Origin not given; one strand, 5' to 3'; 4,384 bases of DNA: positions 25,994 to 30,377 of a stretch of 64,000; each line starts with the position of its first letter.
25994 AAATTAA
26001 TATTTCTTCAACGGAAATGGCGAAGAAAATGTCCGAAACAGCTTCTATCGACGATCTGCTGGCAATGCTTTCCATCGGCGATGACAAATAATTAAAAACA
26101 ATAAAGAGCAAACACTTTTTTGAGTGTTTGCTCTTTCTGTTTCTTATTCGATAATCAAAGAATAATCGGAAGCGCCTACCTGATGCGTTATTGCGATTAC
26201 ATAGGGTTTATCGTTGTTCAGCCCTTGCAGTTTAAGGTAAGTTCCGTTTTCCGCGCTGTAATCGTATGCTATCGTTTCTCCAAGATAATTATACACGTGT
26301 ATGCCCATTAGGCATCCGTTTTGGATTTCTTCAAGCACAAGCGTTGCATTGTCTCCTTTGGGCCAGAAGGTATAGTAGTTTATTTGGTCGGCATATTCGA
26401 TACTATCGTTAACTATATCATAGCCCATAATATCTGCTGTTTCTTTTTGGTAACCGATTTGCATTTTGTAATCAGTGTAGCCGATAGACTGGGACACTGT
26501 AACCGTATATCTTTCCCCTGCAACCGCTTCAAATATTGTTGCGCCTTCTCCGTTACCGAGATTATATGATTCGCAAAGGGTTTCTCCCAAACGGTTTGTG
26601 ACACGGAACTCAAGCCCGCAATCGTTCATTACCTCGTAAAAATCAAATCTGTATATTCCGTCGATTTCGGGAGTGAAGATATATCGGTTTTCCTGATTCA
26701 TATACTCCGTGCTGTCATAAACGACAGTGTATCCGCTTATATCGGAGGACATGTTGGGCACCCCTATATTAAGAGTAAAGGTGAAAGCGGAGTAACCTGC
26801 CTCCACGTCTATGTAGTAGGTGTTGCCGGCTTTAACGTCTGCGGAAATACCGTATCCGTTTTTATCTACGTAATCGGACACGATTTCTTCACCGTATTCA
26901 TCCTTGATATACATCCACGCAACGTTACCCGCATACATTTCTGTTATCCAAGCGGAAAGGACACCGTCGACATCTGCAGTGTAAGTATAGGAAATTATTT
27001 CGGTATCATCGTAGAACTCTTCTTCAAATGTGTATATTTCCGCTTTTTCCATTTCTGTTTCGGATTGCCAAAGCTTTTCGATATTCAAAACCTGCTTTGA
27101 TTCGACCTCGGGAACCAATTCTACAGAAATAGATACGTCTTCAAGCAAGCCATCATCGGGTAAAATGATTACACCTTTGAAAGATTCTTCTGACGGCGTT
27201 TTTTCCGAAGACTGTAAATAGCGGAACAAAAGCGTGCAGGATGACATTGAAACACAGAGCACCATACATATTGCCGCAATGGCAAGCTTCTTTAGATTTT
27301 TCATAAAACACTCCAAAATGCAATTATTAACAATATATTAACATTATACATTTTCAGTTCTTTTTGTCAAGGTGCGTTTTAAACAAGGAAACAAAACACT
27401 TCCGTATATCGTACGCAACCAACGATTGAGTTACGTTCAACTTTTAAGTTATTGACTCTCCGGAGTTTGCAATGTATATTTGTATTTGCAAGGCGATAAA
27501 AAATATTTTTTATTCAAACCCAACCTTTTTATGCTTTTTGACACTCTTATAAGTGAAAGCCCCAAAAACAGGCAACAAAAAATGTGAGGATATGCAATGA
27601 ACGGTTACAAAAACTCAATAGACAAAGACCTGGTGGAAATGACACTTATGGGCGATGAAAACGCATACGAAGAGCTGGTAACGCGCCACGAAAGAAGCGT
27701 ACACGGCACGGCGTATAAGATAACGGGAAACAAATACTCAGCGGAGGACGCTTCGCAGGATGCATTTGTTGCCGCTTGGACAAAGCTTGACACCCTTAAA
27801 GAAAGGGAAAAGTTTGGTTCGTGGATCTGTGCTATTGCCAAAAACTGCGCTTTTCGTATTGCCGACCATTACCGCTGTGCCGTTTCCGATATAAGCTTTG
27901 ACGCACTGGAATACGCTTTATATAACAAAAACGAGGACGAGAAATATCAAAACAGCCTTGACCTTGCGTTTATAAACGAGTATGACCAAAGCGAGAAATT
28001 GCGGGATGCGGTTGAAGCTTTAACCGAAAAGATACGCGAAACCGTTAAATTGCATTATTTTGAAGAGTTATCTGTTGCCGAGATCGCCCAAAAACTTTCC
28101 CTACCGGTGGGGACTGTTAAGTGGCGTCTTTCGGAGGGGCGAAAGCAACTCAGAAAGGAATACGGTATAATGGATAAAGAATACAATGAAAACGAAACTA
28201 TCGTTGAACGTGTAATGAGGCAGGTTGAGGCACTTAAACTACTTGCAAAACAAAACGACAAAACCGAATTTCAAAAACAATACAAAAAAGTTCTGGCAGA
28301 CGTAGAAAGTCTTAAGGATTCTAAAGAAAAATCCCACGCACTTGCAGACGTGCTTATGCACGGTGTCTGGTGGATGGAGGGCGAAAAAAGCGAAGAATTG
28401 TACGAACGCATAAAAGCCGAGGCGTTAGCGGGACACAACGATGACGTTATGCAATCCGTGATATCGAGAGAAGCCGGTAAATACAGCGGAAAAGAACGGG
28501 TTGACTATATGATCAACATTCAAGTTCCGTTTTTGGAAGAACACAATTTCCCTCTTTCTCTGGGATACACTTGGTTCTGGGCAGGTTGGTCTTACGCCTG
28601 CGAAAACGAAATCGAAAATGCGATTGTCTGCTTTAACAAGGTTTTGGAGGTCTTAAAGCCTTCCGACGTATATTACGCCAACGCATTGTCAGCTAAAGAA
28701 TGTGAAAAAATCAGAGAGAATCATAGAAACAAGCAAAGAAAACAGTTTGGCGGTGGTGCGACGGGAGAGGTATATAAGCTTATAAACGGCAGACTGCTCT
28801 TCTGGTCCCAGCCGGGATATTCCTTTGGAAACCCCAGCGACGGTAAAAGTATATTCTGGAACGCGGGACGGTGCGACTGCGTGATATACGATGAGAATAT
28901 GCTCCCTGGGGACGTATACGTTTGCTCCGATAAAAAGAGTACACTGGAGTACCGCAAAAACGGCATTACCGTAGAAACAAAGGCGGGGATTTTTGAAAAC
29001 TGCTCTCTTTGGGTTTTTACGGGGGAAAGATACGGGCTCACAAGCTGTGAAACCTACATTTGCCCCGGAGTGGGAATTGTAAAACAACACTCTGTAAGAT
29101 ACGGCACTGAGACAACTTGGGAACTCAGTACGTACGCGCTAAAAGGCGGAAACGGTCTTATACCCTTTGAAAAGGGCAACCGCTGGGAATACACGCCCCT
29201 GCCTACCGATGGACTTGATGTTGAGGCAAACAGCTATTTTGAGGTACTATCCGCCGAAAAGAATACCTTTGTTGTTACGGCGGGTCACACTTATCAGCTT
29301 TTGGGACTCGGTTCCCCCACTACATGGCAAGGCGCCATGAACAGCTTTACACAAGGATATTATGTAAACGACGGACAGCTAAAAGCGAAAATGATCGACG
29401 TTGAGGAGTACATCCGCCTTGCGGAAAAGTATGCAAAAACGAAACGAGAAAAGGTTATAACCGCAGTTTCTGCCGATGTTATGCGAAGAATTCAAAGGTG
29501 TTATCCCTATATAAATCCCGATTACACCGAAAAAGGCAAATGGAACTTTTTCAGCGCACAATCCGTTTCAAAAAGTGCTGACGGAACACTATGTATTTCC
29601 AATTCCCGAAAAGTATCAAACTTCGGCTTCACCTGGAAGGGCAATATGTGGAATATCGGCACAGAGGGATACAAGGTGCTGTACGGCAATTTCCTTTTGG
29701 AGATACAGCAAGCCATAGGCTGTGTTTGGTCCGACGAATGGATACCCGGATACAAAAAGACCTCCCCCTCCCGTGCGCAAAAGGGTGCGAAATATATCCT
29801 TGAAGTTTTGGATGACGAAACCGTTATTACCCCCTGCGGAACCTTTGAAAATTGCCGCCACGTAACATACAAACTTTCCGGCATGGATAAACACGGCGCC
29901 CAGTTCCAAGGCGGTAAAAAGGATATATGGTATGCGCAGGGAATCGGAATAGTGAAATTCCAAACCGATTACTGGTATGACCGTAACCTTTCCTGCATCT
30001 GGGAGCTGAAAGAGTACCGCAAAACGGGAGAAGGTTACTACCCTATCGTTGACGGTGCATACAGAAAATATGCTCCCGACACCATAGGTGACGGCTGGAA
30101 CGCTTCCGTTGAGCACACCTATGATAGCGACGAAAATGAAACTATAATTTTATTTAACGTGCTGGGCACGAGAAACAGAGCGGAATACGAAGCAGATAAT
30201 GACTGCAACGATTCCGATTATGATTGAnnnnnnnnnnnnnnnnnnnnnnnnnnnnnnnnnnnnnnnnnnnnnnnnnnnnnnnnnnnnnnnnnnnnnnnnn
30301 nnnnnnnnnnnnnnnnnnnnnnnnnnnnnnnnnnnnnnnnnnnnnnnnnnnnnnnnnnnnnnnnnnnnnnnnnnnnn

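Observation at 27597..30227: ECF sigma factor fused to a ~685-aa soluble extension containing an internal domain duplication (candidate one-component sigma/sensor)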

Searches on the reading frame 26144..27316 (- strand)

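Call 3: search_protein_families(library=pfam, proteins=[window:26144-27316:-], max_evalue=1)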
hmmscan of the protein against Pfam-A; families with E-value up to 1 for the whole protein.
window:26144-27316:- (390 aa): 1 family
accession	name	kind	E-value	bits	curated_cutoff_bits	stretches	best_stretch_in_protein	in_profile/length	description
PF22849.2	CATSPERE_Ig-like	-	0.23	12.1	28.3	1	106-149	5-48/111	CATSPERE Ig-like domain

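Call 4: search_protein_families(library=ncbifam, proteins=[window:26144-27316:-], max_evalue=1)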
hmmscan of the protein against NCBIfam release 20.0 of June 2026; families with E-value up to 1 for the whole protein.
window:26144-27316:- (390 aa): 0 families

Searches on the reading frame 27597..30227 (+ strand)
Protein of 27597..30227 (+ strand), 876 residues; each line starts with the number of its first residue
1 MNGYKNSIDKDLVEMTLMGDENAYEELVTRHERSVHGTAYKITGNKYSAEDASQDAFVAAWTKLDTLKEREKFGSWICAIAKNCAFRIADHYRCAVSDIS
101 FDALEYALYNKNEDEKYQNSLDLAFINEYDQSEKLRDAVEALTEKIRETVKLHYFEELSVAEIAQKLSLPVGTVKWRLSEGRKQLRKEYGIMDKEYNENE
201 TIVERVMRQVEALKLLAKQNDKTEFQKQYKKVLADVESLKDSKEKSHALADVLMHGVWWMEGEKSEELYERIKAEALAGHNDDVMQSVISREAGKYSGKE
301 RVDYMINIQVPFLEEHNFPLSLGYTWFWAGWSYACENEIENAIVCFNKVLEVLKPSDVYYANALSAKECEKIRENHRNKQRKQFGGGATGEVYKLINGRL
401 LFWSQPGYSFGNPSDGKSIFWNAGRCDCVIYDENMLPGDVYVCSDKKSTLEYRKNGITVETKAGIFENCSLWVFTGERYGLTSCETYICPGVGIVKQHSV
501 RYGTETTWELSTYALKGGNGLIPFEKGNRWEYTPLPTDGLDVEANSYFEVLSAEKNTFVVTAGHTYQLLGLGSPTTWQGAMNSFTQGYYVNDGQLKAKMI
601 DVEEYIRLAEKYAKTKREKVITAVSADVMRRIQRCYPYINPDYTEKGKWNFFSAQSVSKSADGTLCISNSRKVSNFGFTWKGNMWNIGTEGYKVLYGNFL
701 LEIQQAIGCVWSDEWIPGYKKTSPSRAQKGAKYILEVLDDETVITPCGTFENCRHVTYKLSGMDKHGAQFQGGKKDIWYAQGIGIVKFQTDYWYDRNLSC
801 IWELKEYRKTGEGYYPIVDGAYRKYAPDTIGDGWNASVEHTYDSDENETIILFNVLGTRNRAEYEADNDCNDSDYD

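Call 3: search_protein_families(library=pfam, proteins=[window:27597-30227:+], max_evalue=1)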
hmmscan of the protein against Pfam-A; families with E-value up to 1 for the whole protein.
window:27597-30227:+ (876 aa): 12 families
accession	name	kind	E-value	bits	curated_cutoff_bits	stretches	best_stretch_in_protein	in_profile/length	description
PF04542.20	Sigma70_r2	-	1.6e-13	50.7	24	1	27-85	1-61/71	Sigma-70 region 2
PF08281.18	Sigma70_r4_2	-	2e-12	47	25.7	1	133-185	2-54/54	Sigma-70, region 4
PF04545.22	Sigma70_r4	-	4.4e-09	36.1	24.1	1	139-187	2-50/50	Sigma-70, region 4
PF21347.3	DUF3108_like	-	7.4e-05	23.1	27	1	737-788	136-184/199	DUF3108-like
PF07638.17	Sigma70_ECF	-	0.00032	21.1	21.1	1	123-188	117-182/185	ECF sigma factor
PF05331.17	DUF742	-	0.0072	16.6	27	1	140-180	39-78/114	Protein of unknown function (DUF742)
PF07719.23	TPR_2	-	0.015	15.8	27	1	325-351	3-29/34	Tetratricopeptide repeat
PF13412.12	HTH_24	-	0.024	14.6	21.9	1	158-179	18-39/48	Winged helix-turn-helix DNA-binding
PF00515.34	TPR_1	-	0.036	14.3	27.8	1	325-352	3-30/34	Tetratricopeptide repeat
PF04297.20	UPF0122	-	0.085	13.5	22.7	1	141-214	17-92/101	Putative helix-turn-helix protein, YlxM / p13 like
PF14493.12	HTH_40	-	0.14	12.9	27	1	147-184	3-39/89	Helix-turn-helix domain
PF12009.13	Telomerase_RBD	-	0.19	12.3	25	1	140-203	26-82/133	Telomerase ribonucleoprotein complex - RNA binding domain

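Call 4: search_protein_families(library=ncbifam, proteins=[window:27597-30227:+], max_evalue=1)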
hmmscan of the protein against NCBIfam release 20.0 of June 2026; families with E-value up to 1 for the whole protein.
window:27597-30227:+ (876 aa): 95 families (the best 25 are shown)
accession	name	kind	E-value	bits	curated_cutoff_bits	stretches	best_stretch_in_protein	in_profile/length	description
NF007223.0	PRK09641.1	equivalog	2.6e-29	102.4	209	1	7-189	3-184/187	RNA polymerase sigma factor SigW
TIGR02948.1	SigW_bacill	equivalog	5.6e-28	98.3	243.1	1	6-189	2-184/187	RNA polymerase sigma factor SigW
NF008888.0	PRK11922.1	equivalog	2.9e-24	86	204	1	6-188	14-195/231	RNA polymerase sigma factor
NF009171.0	PRK12518.1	equivalog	4.2e-24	85.4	208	1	6-187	11-182/191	RNA polymerase sigma factor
NF009172.0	PRK12519.1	subfamily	4.4e-24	85.1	222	1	3-187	10-187/194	RNA polymerase sigma factor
TIGR02937.1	sigma70-ECF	superfamily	7.6e-24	84.2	42.9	1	23-188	2-164/165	sigma-70 family RNA polymerase sigma factor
TIGR02985.1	Sig70_bacteroi1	subfamily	2.9e-23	82.9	126.4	1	22-188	1-161/162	RNA polymerase sigma-70 factor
TIGR02983.1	SigE-fam_strep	subfamily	2.5e-22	79.5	141.55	1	21-189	5-158/162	SigE family RNA polymerase sigma factor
NF007225.0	PRK09643.1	equivalog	5.6e-22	78.4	190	1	5-202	10-195/204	RNA polymerase sigma factor SigM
NF004113.0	PRK05602.1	equivalog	5.5e-21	75.1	208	1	5-188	28-200/211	RNA polymerase sigma factor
NF009166.1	PRK12513.1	equivalog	1.1e-20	74.1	206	1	6-188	6-185/193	RNA polymerase sigma factor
TIGR02939.1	RpoE_Sigma70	equivalog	1.5e-20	74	236.15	1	6-186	4-183/190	RNA polymerase sigma factor RpoE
NF007216.0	PRK09638.1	equivalog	5e-20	72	194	1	9-190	5-175/180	RNA polymerase sigma factor SigY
NF058625.1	sigma_PG0214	equivalog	3.5e-19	69.1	130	1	21-192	3-164/170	GFO_1088 family ECF-type sigma factor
NF009174.0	PRK12522.1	equivalog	6.5e-19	68.6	217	1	21-188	2-166/175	RNA polymerase sigma factor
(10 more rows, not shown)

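Call 34: predict_structure(alignment_id=A1)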
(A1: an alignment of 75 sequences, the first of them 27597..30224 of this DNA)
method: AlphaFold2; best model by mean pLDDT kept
length: 876 residues; sequences in the alignment: 75
mean_pLDDT: 84.7   pTM: 0.69
mean pLDDT of the five models: 84.7, 83.5, 83.3, 79.6, 78.8
residues with pLDDT >= 90: 485; 70-90: 252; 50-70: 72; < 50: 67
segments of 3 or more residues with pLDDT < 50: 93-135, 145-153, 185-195
pLDDT, mean of each block of 10 residues (from residue 1): 72 85 87 88 78 85 84 88 80 41 36 36 42 51 47 50 65 60 47 51 81 91 91 90 92 90 83 95 95 90 96 97 97 90 97 97 94 72 81 95 92 70 94 95 94 97 97 93 96 96 88 94 96 89 92 95 88 91 88 74 96 95 97 92 93 92 88 83 80 91 92 96 91 97 97 97 81 95 96 85 97 93 96 95 90 95 82 58
secondary structure, 60 per line:
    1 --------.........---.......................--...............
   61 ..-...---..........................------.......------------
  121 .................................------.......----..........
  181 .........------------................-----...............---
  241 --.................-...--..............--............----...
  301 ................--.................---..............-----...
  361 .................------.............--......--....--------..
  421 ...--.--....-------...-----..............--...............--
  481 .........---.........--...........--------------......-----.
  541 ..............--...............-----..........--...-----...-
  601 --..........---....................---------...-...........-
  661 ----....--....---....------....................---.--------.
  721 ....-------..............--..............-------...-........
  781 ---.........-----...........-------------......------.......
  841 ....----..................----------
elements in order (helices of 4 or more, strands of 3 or more residues): H9-17 H21-43 H46-62 H70-95 H102-108 H121-153 H160-166 H171-189 H202-217 H223-237 H243-259 H266-279 H282-293 H298-316 H319-335 H339-352 H358-377 E384-396 E399-404 E407-410 H419-423 E429-432 E440-442 E448-461 E464-478 E481-489 E493-501 E504-514 E529-534 E540-554 E557-571 H577-586 E589-591 E597-599 H603-612 H616-635 E645-647 E649-659 E665-668 H671-674 E678-681 H688-707 E720-724 E732-745 E748-761 E773-780 E784-792 E798-808 E822-827 E834-844 E849-860 H861-866

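Call 39: fold_search(model_id=the predicted structure, library=pdb)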
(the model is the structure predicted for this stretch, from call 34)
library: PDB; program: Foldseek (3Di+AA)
matches with E <= 10: 1221; with E <= 0.001: 4
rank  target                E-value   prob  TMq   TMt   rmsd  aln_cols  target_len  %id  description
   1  6jbq_F                2.8e-04  1.00  0.10  0.46  17.6       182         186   26  CryoEM structure of Escherichia coli sigmaE transcription initiation complex containing 5nt of RNA (released 2019-05-29)
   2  5wur_A                3.1e-04  1.00  0.10  0.50  18.8       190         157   26  Crystal structure of SigW in complex with its anti-sigma RsiW, an oxdized form (released 2017-03-29)
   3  9m9e_F                4.6e-04  1.00  0.09  0.38  16.1       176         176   26  Structural Basis of Pausing During Transcription Initiation in Mycobacterium tuberculosis (released 2026-01-14)
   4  4xrt_A                4.6e-04  0.96  0.08  0.20  20.8       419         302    8  Crystal structure of the di-domain ARO/CYC StfQ from the steffimycin biosynthetic pathway (released 2015-12-02)
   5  5wuq_A                1.2e-03  1.00  0.09  0.47  19.1       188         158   26  Crystal structure of SigW in complex with its anti-sigma RsiW, a zinc binding form (released 2017-03-29)
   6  4xrt_B                1.2e-03  0.63  0.07  0.16  21.4       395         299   10  Crystal structure of the di-domain ARO/CYC StfQ from the steffimycin biosynthetic pathway (released 2015-12-02)
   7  9m9d_F                1.3e-03  1.00  0.08  0.42  18.5       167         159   24  Structural Basis of Pausing During Transcription Initiation in Mycobacterium tuberculosis (released 2026-01-14)
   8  4xrw                  1.3e-03  0.85  0.07  0.17  21.4       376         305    7  Crystal structure of the di-domain ARO/CYC BexL from the BE-7585A biosynthetic pathway (released 2015-12-02)
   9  5wuq_B                1.8e-03  1.00  0.10  0.51  18.8       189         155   25  Crystal structure of SigW in complex with its anti-sigma RsiW, a zinc binding form (released 2017-03-29)
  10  8z6g_B                1.8e-03  1.00  0.09  0.44  19.1       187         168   24  the AlgU-MucAcyto complex structure in Pseudomonas aeruginosa (released 2024-05-08)
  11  6sue_A                2.3e-03  0.25  0.09  0.05  32.3      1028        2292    9  Structure of Photorhabdus luminescens Tc holotoxin pore, Mutation TccC3-D651A (released 2019-11-06)
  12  6in7_B                3.1e-03  1.00  0.10  0.45  18.9       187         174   26  Crystal structure of AlgU in complex with MucA(cyto) (released 2019-07-24)
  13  1or7_A                3.3e-03  1.00  0.10  0.47  20.1       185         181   26  Crystal Structure of Escherichia coli sigmaE with the Cytoplasmic Domain of its Anti-sigma RseA (released 2003-04-15)
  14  1or7_B                4.8e-03  1.00  0.10  0.49  17.2       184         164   25  Crystal Structure of Escherichia coli sigmaE with the Cytoplasmic Domain of its Anti-sigma RseA (released 2003-04-15)
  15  5zx2_F                5.2e-03  1.00  0.08  0.33  17.7       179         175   23  Mycobacterium tuberculosis RNA polymerase transcription initiation complex with ECF sigma factor sigma H and 7nt RNA (released 2019-03-20)
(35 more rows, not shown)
